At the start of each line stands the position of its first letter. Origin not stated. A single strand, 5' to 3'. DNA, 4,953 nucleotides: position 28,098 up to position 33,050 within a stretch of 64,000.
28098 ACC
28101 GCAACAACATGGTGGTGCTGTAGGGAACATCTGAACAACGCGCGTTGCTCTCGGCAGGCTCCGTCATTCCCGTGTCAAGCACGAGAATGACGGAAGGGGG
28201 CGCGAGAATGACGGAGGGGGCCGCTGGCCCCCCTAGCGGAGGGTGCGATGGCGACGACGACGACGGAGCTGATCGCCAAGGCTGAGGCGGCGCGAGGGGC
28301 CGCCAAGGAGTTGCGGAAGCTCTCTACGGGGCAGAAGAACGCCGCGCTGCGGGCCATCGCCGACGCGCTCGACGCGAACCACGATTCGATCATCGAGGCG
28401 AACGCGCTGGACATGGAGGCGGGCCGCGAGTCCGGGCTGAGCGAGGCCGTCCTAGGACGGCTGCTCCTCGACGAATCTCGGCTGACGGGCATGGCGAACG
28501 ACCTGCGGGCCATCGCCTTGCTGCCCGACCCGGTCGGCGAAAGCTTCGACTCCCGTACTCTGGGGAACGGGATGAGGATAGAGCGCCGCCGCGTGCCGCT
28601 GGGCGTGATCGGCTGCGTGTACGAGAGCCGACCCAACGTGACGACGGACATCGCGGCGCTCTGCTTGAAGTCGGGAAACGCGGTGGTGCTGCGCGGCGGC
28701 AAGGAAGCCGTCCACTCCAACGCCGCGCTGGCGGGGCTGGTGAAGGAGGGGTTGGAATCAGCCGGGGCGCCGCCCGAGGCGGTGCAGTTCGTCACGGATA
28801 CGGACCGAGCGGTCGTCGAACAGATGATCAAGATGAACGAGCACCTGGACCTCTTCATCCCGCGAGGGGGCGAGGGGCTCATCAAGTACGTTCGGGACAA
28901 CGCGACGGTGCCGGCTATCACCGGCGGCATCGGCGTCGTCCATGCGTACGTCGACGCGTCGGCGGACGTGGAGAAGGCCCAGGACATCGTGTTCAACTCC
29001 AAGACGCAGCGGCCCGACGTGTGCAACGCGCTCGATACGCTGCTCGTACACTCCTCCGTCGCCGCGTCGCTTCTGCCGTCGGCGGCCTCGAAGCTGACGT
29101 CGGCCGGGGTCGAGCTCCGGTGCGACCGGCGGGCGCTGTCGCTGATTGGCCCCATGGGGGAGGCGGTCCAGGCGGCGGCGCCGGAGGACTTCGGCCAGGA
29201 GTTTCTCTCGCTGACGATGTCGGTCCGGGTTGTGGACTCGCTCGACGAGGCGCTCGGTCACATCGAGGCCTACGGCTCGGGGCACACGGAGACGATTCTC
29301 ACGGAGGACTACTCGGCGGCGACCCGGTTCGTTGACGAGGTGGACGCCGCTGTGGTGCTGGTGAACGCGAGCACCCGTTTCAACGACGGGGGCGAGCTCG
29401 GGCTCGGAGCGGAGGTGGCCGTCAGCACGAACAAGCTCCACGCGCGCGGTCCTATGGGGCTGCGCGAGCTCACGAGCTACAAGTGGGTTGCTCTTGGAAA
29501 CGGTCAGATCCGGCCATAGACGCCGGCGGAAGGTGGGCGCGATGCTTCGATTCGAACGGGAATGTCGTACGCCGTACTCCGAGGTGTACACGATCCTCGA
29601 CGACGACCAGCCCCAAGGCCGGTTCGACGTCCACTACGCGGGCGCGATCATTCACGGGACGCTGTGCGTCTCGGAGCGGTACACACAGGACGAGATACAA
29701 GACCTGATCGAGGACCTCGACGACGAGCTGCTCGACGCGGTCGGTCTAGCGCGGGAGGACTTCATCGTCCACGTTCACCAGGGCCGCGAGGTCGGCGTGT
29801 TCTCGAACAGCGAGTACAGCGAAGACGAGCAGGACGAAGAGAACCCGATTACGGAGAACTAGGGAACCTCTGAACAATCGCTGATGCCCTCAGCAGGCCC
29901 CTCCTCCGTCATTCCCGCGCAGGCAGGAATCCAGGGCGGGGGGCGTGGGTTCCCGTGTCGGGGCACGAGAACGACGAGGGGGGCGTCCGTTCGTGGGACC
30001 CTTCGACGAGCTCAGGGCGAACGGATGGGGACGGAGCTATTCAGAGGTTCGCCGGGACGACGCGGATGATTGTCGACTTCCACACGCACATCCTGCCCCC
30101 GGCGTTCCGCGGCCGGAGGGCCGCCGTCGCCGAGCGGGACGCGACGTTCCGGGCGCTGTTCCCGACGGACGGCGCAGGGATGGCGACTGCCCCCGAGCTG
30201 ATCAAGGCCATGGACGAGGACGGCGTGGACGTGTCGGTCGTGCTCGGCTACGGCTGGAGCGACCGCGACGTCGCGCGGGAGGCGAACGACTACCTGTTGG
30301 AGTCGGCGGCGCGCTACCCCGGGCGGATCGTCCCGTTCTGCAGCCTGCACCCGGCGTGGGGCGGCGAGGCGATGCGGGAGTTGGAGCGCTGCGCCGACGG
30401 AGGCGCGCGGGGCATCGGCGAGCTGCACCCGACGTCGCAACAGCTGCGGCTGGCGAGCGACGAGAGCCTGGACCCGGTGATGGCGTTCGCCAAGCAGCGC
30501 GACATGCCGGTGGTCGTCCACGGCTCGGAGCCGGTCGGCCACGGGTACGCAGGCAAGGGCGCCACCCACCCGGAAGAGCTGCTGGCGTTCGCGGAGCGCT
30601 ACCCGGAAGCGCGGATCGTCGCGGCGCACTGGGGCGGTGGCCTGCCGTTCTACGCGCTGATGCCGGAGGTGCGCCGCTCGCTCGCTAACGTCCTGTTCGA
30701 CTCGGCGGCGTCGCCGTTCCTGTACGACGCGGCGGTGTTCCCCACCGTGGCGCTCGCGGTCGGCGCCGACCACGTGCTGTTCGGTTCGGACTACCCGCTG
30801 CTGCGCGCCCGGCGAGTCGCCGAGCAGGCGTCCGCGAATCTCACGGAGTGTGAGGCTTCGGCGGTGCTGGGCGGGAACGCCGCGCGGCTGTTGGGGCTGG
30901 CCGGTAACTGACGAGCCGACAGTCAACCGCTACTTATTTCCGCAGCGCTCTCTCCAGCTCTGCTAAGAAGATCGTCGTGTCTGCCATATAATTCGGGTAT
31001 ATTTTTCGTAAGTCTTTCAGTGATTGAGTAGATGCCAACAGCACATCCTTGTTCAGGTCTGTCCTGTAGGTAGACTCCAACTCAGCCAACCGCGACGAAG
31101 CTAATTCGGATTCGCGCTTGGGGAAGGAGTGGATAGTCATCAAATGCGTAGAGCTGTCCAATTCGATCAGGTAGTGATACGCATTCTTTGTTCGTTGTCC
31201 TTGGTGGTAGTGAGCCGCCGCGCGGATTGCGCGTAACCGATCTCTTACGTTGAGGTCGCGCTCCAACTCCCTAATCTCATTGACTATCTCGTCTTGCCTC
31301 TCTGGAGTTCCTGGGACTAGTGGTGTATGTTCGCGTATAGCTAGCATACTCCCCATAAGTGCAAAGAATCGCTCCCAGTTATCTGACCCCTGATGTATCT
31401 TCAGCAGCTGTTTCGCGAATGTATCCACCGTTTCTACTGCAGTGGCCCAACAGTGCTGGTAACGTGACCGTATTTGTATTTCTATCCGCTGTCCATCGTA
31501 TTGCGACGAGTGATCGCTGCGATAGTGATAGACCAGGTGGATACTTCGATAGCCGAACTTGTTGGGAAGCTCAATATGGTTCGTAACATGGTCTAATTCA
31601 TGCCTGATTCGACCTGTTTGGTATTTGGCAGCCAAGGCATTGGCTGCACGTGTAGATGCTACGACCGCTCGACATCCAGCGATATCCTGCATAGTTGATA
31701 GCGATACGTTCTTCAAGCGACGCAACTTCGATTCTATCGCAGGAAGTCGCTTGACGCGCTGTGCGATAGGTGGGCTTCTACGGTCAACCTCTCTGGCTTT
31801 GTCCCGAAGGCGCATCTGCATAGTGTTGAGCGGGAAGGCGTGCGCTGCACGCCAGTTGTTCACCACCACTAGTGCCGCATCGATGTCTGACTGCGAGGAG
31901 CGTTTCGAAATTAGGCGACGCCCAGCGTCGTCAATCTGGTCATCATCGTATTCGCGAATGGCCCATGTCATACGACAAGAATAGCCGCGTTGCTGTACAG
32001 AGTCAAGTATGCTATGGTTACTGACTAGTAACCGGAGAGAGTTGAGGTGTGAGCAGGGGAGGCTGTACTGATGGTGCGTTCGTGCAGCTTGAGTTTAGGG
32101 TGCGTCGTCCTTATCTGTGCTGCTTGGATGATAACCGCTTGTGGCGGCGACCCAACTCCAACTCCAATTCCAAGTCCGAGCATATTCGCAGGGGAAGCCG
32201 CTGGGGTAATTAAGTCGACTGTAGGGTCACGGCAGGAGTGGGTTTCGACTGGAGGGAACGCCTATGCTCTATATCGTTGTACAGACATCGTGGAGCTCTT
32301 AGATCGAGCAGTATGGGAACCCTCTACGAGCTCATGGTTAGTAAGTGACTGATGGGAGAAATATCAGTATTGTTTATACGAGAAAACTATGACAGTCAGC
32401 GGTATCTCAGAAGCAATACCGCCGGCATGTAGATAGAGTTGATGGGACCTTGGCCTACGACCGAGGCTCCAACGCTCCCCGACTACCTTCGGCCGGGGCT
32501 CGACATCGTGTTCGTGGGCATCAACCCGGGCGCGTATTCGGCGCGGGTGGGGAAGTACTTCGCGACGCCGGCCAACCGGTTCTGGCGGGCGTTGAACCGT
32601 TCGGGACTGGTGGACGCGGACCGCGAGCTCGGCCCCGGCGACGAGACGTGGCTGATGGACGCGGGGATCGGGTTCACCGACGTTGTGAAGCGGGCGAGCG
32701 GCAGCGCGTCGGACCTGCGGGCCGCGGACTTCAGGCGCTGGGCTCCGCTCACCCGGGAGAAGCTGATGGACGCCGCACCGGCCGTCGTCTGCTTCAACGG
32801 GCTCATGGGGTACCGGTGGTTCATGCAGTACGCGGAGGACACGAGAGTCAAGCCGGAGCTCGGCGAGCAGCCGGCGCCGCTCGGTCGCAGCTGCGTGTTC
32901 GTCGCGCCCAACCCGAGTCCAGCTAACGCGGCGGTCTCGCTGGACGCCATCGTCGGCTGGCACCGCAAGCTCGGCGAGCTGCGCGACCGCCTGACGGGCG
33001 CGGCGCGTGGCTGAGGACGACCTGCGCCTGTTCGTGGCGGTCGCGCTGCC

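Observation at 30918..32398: Low-GC 1.5-kb islet with a stand-alone RelA/SpoT (toxSAS, CapRel-like?) gene, bounded by an 8-bp direct repeat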

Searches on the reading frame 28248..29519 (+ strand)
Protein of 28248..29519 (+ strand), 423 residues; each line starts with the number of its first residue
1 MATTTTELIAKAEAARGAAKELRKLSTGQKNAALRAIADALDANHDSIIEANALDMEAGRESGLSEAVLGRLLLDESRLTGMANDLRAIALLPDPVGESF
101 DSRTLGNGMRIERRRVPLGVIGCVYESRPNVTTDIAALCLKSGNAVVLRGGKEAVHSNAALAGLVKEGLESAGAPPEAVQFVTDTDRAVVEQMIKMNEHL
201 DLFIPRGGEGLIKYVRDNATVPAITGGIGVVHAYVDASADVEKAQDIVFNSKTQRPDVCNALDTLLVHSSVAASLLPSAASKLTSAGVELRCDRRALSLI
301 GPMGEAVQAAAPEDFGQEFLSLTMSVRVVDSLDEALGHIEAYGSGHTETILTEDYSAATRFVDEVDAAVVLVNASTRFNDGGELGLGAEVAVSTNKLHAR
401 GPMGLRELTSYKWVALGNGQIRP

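Call 67: search_protein_families(library=pfam, proteins=[window:28248-29519:+], max_evalue=0.001)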
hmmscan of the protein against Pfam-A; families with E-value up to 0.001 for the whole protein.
window:28248-29519:+ (423 aa): 1 family
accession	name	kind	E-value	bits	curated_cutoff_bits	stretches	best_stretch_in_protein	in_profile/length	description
PF00171.27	Aldedh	-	3.4e-22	79.1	23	1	4-308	27-316/461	Aldehyde dehydrogenase family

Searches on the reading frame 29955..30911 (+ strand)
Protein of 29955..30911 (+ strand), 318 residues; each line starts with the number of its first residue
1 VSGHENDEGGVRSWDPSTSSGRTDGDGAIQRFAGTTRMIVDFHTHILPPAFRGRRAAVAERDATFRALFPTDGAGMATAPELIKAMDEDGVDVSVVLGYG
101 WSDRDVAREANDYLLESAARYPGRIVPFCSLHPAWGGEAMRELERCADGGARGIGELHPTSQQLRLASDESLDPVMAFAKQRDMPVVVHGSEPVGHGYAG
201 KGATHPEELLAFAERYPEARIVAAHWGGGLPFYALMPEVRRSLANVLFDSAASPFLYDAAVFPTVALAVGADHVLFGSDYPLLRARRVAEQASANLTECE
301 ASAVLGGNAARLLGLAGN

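Call 4: search_protein_families(library=pfam, proteins=[window:29955-30911:+], max_evalue=0.01)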
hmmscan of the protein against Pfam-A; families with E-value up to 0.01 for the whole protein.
window:29955-30911:+ (318 aa): 2 families
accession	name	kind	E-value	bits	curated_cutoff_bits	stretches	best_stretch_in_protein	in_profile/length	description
PF04909.20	Amidohydro_2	-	1.4e-33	117.4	26.4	1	40-315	1-289/289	Amidohydrolase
PF01026.27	TatD_DNase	-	1.9e-07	31.2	27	1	40-285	1-209/253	TatD related DNase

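Call 12: find_related_loci(query=window:29955-30911:+, collection=genome_contigs, flank=6000)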
Query window:29955-30911:+ (318 aa) in genome_contigs; peptide patterns used: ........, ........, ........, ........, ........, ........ (x = any residue, [..] = any of these).
600 stretches matched a pattern (row limit reached: there are more); 529 encode a relative of the query (tblastn E <= 1e-3); the best 80 are kept; 80 distinct loci.
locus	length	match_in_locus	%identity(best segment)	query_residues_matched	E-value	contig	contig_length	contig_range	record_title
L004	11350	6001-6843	68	34-314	3e-124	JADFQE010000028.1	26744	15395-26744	MAG: Chloroflexota bacterium isolate B78T1L10 B78T1L10_NODE2277, whole genome shotgun sequence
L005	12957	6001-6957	64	15-315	7e-123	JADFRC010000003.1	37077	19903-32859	MAG: Chloroflexota bacterium isolate B83T1L10 B83T1L10_NODE1153, whole genome shotgun sequence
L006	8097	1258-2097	65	38-318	2e-121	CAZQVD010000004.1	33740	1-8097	MAG TPA_asm: uncultured Dehalococcoidia bacterium isolate SRP092902_co1_200 genome assembly, contig: NODE_1492_length_33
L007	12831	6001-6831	68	38-315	9e-121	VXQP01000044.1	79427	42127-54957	MAG: Chloroflexi bacterium isolate SB0664_bin_11 NODE_308_length_79427_cov_21.214899, whole genome shotgun sequence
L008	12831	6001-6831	68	38-315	9e-121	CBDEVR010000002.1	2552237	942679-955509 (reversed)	MAG: Dehalococcoidia bacterium isolate 58e95461-d50d-4896-8677-afe07c5a1cd5 genome assembly, contig: contig_2, whole gen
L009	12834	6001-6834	67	38-316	2e-118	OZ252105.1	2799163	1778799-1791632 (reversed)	MAG: Dehalococcoidia bacterium isolate 2cf537fc-0982-4557-984c-08c217a9abc2 genome assembly, chromosome: 1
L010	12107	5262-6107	66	34-316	3e-118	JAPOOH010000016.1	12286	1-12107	MAG: Chloroflexota bacterium isolate APA_bin_2 c_000000025038, whole genome shotgun sequence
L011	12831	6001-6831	68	38-315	1e-117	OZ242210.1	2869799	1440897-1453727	MAG: Dehalococcoidia bacterium isolate 2dcd4ef8-4200-4d3b-942c-b6f2e12e8c0d genome assembly, chromosome: 1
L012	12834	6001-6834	67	38-316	6e-118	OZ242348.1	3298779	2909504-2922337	MAG: Dehalococcoidia bacterium isolate 357cf40b-4ce6-42dd-ae1b-d69ff5967523 genome assembly, chromosome: 1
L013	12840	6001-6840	66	38-318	2e-116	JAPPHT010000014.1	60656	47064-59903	MAG: Chloroflexota bacterium isolate RHO1_bin_8 NODE_1100_length_60656_cov_20.388673, whole genome shotgun sequence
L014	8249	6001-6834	66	38-316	5e-116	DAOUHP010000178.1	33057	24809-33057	MAG TPA_asm: Dehalococcoidia bacterium isolate S16_96 k189_95911, whole genome shotgun sequence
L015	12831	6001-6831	68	38-315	9e-118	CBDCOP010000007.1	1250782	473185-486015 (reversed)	MAG: Dehalococcoidia bacterium isolate 0cbdef8c-498a-4e31-a88f-bb18f8401b77 genome assembly, contig: contig_7, whole gen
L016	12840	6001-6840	67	38-318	3e-114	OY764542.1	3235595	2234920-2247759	MAG: Dehalococcoidia bacterium isolate 6a5b5718-e0ca-4583-9154-875545b380e3 genome assembly, chromosome: 1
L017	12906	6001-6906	62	22-316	1e-113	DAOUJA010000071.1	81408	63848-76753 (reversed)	MAG TPA_asm: Dehalococcoidia bacterium isolate S32_235 k113_1581630, whole genome shotgun sequence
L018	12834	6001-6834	65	38-316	8e-112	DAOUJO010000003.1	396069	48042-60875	MAG TPA_asm: Dehalococcoidia bacterium isolate S34_268 k113_428004, whole genome shotgun sequence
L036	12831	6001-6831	57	38-313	7e-100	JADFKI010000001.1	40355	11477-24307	MAG: Chloroflexota bacterium isolate B47T1B5 B47T1B5_NODE559, whole genome shotgun sequence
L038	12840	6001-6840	56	38-316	2e-99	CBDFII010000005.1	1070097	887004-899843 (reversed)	MAG: Dehalococcoidia bacterium isolate 1e1f5736-07cf-4cce-af67-888d2012246e genome assembly, contig: contig_5, whole gen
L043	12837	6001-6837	56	38-315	1e-98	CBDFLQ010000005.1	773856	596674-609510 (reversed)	MAG: Dehalococcoidia bacterium isolate a44b0a8b-79d7-4efd-812f-c2216f58114b genome assembly, contig: contig_5, whole gen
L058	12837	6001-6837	54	38-315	3e-97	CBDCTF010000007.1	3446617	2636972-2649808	MAG: Dehalococcoidia bacterium isolate ada03605-a97e-4eba-91b8-038d664804f6 genome assembly, contig: contig_6, whole gen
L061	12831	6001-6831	51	38-313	1e-96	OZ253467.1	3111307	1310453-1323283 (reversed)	MAG: Dehalococcoidia bacterium isolate 6fb9eebd-b222-4681-b7e3-abaa52723ab8 genome assembly, chromosome: 1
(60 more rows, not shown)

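Call 57: search_protein_families(library=pfam, proteins=[L058:6873-7370:+, L043:6847-7368:-, L006:2093-2944:+, L061:7532-8239:-, L038:7024-7383:+, L036:9296-9985:-], max_evalue=0.01)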
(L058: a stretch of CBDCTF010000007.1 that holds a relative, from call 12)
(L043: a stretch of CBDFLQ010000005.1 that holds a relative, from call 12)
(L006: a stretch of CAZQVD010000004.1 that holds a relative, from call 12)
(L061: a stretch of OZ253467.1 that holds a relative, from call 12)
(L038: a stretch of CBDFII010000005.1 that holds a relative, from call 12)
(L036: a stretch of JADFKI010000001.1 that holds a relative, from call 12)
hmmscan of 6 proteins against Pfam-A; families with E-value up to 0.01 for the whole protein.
L058:6873-7370:+ (165 aa): 0 families

L043:6847-7368:- (173 aa): 0 families

L006:2093-2944:+ (283 aa): 1 family
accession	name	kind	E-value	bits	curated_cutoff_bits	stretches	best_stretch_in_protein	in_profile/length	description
PF22558.3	REase-ARP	-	6.4e-38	131.3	27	1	54-281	21-270/270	Restriction Endonuclease associating with ARP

L061:7532-8239:- (235 aa): 0 families

L038:7024-7383:+ (119 aa): 2 families
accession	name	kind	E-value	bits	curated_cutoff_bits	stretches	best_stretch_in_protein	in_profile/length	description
PF00903.31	Glyoxalase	-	1.7e-06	28.8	20.6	1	6-109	3-119/121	Glyoxalase/Bleomycin resistance protein/Dioxygenase superfamily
PF18029.7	Glyoxalase_6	-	3.7e-06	28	23.6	1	10-109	4-103/106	Glyoxalase-like domain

L036:9296-9985:- (229 aa): 1 family
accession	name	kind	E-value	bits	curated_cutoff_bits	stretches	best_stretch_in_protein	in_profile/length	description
PF22187.2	DUF6946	-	4.5e-91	304.4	27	1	7-223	1-213/214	Domain of unknown function (DUF6946)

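Call 58: search_protein_families(library=padloc, proteins=[L058:6873-7370:+, L043:6847-7368:-, L006:2093-2944:+, L061:7532-8239:-, L038:7024-7383:+, L036:9296-9985:-], max_evalue=0.01)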
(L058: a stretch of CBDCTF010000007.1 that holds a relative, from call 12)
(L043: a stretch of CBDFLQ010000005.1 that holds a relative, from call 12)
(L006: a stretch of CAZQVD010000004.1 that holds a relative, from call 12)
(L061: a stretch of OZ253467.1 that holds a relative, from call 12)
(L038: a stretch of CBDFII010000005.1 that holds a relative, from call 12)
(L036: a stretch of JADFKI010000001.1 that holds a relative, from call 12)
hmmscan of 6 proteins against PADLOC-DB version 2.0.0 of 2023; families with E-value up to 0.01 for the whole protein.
L058:6873-7370:+ (165 aa): 2 families
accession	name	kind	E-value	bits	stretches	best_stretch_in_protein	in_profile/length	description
PDLC02364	PycTM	-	3.8e-05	22.1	1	15-85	7-71/160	-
PDLC02363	PycTM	-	0.00068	17.5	1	16-80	8-73/154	-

L043:6847-7368:- (173 aa): 0 families

L006:2093-2944:+ (283 aa): 0 families

L061:7532-8239:- (235 aa): 0 families

L038:7024-7383:+ (119 aa): 0 families

L036:9296-9985:- (229 aa): 0 families

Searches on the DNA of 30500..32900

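Call 45: search_rna_families(source=window, start=30500, end=32900, threshold=evalue, max_evalue=1)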
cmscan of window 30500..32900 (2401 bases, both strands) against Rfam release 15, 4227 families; matches with E-value up to 1: 0.
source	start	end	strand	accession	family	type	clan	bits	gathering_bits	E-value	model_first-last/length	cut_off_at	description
